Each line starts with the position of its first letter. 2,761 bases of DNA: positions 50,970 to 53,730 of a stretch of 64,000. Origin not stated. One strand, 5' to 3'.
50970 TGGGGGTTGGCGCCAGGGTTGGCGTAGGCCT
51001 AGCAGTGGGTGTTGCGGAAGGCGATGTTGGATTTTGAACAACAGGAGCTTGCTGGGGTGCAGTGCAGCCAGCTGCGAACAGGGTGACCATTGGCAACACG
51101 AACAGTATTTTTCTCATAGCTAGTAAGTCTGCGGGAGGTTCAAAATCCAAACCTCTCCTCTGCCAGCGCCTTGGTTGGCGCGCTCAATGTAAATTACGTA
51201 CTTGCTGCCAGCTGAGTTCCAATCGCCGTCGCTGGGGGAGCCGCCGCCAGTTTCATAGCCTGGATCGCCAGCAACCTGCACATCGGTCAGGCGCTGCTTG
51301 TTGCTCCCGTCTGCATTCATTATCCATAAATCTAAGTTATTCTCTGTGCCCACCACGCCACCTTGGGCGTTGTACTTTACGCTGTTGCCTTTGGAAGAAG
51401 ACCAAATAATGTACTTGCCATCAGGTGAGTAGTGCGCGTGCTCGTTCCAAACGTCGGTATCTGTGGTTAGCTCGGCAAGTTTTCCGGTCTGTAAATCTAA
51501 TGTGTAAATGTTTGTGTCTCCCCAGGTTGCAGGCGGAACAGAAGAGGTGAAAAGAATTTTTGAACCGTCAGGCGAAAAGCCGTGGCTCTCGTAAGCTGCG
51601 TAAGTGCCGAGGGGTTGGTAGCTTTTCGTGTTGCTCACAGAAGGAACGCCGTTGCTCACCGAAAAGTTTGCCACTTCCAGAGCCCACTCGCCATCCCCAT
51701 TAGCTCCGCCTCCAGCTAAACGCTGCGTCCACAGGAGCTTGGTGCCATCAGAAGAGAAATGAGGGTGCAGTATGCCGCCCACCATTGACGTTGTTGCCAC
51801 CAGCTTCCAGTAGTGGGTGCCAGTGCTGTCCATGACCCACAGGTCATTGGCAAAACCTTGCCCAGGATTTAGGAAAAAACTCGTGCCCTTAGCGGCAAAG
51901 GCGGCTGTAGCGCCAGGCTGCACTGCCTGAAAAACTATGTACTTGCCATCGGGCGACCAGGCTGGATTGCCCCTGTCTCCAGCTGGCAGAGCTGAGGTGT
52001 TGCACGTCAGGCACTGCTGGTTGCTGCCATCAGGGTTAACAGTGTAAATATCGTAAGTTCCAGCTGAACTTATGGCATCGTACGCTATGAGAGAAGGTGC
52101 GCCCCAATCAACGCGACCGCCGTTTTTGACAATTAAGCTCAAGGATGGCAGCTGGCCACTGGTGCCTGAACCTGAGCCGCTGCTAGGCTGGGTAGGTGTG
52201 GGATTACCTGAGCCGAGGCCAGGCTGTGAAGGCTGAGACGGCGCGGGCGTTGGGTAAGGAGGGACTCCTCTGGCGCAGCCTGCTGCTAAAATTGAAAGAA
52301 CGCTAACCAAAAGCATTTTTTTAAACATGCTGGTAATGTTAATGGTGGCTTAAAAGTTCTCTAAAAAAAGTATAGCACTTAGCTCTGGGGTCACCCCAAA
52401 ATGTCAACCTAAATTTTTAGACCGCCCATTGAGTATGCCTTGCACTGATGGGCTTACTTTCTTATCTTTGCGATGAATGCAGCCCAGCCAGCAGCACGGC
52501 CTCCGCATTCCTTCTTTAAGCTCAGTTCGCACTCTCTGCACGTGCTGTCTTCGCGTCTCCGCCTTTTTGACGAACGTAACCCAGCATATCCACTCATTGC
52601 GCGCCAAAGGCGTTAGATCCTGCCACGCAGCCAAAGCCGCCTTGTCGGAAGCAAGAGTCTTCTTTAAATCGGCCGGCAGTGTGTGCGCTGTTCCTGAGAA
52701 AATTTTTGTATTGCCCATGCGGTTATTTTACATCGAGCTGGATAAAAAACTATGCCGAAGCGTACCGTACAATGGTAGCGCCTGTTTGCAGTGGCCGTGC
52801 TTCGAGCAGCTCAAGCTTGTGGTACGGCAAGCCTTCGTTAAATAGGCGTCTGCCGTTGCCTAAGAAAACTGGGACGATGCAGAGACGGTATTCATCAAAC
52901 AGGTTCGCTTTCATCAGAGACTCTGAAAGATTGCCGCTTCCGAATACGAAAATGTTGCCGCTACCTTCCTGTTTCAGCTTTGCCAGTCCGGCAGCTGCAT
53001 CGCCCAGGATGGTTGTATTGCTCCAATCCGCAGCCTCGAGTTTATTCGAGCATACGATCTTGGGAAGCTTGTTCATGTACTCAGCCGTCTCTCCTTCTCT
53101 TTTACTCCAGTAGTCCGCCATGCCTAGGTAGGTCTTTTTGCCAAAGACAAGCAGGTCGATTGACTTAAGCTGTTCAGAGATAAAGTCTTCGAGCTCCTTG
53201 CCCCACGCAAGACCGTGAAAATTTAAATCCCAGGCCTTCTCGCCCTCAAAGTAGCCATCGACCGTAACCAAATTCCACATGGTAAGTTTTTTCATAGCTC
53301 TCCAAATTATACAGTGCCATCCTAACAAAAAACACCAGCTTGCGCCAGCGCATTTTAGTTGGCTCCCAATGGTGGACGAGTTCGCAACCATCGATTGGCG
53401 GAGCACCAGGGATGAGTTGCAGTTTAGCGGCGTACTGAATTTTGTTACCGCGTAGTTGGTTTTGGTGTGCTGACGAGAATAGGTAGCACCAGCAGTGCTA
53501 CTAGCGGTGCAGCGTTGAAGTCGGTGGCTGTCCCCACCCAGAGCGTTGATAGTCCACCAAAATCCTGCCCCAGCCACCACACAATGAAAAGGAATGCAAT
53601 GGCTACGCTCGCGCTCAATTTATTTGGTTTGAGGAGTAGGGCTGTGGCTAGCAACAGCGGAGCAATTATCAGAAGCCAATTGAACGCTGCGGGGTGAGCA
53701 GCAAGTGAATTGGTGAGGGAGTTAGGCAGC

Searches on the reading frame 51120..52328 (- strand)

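Call 31: search_protein_families(library=pfam, proteins=[window:51120-52328:-], max_evalue=0.0001)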
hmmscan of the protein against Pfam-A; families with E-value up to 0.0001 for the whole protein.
window:51120-52328:- (402 aa): 1 family
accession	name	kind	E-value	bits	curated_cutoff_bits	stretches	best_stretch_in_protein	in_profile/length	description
PF07676.18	PD40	-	6.3e-18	64.7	20.9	1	120-139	12-32/38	WD40-like Beta Propeller Repeat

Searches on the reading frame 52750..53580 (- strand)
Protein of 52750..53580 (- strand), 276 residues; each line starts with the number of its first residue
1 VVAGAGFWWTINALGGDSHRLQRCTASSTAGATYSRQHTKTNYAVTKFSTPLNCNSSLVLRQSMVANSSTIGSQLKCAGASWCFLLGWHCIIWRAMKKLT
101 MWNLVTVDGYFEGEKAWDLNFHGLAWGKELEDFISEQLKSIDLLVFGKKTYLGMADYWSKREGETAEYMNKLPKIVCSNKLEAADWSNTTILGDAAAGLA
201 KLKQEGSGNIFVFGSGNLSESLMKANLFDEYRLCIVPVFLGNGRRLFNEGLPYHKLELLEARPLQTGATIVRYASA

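Call 23: search_protein_families(library=pfam, proteins=[window:52750-53580:-], max_evalue=0.001)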
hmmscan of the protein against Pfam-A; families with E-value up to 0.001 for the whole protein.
window:52750-53580:- (276 aa): 1 family
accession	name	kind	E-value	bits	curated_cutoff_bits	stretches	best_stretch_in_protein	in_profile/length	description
PF01872.23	RibD_C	-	7e-20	72.1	24.1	1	98-267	2-194/197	RibD C-terminal domain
